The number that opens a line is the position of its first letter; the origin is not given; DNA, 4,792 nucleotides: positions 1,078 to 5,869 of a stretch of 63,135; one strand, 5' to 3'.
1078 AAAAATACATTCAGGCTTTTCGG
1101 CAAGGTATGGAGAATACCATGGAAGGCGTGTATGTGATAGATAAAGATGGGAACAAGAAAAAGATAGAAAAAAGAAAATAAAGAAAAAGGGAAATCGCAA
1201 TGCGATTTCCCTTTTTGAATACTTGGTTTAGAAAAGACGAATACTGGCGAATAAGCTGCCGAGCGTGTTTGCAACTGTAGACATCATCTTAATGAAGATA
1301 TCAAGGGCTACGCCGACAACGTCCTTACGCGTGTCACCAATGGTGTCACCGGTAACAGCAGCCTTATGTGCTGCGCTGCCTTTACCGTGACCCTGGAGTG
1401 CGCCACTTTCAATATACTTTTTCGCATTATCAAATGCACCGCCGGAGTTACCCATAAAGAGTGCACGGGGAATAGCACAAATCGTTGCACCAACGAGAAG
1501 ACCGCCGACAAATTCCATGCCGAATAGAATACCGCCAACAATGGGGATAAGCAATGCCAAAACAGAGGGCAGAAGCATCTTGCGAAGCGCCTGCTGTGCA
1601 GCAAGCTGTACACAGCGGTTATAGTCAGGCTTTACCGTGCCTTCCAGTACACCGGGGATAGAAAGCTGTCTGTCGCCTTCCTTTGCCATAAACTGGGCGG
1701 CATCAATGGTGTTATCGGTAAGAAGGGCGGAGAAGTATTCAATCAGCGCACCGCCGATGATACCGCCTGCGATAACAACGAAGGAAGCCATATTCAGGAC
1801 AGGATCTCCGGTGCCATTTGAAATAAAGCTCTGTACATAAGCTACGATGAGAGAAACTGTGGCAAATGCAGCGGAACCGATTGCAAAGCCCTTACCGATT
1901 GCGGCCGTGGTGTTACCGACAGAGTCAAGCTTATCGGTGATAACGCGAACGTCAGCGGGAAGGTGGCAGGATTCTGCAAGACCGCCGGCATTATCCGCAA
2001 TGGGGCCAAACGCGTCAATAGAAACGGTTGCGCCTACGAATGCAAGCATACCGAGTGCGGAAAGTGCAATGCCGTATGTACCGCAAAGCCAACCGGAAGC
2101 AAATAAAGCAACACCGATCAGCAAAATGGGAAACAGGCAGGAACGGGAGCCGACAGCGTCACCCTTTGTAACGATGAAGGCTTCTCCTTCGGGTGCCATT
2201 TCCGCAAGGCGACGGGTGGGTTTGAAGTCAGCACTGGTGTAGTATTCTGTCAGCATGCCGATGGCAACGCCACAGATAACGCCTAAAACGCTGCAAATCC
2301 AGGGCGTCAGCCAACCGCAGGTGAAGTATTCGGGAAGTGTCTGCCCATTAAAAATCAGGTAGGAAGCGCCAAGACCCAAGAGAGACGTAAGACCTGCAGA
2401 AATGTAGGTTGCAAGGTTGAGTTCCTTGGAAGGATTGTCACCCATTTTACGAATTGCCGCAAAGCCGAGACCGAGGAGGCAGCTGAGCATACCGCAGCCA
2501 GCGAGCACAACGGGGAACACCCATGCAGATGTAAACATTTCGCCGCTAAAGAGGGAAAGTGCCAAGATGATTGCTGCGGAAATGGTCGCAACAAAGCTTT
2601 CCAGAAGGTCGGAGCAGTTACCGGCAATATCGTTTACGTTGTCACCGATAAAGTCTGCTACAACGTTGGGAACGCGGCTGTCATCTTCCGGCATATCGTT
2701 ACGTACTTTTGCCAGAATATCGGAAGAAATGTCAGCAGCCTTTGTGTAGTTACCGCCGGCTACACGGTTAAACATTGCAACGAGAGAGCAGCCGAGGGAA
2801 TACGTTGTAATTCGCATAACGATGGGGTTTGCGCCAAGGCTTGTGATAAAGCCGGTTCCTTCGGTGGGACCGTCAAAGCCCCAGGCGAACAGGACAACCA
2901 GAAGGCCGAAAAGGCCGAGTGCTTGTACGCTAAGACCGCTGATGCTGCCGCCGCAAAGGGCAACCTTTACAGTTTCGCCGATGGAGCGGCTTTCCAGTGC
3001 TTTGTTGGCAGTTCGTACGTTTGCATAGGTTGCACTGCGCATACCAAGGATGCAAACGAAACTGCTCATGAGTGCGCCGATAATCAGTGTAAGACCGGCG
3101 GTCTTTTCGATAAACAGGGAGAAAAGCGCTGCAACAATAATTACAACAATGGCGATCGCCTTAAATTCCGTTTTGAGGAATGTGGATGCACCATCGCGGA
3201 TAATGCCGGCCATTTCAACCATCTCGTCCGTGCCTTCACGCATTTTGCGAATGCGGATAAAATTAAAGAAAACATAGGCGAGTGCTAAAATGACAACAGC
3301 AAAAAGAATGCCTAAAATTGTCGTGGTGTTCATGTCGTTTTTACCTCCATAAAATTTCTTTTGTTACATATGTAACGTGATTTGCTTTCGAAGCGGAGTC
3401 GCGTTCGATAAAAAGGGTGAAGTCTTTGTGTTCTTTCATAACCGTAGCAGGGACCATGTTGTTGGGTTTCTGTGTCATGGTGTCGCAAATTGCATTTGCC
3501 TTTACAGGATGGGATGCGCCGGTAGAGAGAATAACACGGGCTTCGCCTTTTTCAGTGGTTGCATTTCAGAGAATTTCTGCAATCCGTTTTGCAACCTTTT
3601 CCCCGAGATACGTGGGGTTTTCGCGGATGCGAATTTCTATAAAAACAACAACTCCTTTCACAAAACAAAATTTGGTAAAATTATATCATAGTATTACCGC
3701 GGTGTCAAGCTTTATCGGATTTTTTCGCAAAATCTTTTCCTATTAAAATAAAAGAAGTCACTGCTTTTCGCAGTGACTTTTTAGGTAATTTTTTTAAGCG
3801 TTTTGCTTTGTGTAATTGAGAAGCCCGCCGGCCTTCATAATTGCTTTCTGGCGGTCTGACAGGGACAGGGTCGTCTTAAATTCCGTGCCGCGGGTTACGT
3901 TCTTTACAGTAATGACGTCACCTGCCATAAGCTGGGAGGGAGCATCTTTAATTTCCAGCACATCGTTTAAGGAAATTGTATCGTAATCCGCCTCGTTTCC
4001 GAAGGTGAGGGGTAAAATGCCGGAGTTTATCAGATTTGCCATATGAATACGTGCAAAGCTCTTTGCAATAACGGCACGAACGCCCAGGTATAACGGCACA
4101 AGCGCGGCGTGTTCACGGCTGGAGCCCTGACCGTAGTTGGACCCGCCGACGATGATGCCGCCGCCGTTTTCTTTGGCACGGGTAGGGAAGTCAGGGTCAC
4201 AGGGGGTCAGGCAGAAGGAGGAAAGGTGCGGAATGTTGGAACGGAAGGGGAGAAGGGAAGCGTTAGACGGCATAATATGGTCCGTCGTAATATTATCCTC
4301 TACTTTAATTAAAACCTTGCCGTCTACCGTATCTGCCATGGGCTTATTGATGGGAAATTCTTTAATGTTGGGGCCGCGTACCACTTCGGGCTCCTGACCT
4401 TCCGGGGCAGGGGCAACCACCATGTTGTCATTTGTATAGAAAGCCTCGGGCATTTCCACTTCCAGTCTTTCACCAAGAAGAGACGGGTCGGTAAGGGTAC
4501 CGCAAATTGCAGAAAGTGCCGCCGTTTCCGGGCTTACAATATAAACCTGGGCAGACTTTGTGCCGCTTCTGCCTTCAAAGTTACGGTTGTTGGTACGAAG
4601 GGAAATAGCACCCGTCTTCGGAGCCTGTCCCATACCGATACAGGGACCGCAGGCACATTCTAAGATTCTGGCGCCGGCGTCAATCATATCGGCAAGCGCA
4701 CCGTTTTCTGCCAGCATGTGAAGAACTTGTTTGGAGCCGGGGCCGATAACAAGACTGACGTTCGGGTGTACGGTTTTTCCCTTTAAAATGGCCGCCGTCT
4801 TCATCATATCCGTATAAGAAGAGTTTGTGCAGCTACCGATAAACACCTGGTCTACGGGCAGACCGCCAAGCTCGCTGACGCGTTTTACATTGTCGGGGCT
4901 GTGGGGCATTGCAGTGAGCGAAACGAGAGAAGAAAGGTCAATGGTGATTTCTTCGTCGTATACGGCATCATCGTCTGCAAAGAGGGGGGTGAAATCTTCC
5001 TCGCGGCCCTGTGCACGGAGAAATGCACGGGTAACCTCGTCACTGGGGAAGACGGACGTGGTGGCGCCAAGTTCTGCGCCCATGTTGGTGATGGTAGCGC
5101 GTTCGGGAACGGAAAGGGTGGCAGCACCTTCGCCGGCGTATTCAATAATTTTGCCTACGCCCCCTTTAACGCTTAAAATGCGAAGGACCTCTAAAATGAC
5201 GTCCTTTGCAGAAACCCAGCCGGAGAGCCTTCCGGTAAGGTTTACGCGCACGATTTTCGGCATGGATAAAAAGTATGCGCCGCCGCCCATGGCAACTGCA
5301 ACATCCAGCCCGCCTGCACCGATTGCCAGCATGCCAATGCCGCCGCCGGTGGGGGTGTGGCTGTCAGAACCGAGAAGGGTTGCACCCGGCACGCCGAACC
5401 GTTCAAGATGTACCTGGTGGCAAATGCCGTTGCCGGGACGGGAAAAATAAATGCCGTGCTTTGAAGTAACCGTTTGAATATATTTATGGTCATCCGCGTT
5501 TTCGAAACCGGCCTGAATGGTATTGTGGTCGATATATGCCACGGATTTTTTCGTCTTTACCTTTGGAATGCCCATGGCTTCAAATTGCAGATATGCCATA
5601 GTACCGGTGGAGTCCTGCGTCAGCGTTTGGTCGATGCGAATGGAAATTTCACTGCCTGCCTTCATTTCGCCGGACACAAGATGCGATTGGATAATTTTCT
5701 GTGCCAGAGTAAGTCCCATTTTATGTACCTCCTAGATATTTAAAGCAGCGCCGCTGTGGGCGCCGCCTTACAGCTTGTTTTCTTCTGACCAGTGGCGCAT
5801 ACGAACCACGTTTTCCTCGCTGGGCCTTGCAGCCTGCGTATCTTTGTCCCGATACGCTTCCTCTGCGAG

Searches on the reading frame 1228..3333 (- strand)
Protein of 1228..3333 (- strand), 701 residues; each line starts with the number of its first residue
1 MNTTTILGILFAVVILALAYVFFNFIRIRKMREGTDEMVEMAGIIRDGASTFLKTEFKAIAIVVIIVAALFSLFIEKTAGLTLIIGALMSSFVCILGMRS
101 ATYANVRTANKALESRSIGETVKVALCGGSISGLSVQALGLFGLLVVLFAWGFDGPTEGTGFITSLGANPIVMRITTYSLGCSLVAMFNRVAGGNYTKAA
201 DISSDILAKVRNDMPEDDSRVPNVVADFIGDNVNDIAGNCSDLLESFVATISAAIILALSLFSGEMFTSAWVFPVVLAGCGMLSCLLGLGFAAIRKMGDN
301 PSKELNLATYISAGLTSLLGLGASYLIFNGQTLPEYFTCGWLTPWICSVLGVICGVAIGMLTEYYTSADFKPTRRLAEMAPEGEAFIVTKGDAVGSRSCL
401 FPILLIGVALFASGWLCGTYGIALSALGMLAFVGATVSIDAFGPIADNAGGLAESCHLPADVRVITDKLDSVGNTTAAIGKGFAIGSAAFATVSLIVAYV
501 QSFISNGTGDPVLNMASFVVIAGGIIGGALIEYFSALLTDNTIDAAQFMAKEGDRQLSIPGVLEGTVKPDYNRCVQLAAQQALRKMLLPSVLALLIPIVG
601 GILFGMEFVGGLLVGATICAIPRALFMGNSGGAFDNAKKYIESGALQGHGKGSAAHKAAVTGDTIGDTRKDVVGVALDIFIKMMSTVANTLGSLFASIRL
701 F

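Call 42: search_protein_families(library=pfam, proteins=[window:1228-3333:-])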
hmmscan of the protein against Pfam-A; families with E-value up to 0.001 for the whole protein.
window:1228-3333:- (701 aa): 1 family
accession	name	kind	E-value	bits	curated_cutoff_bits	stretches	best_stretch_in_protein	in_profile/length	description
PF03030.21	H_PPase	-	4.7e-192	640.5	29.7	1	15-688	1-642/645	Inorganic H+ pyrophosphatase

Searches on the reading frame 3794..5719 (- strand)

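Call 42: search_protein_families(library=pfam, proteins=[window:3794-5719:-])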
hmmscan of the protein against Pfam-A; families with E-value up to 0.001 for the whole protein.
window:3794-5719:- (641 aa): 2 families
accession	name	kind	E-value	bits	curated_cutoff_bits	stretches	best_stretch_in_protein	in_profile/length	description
PF00330.25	Aconitase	-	5e-109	365.8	28.7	1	7-407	1-463/463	Aconitase family (aconitate hydratase)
PF00694.25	Aconitase_C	-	7.3e-23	81.8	22.8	1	515-575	69-130/131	Aconitase C-terminal domain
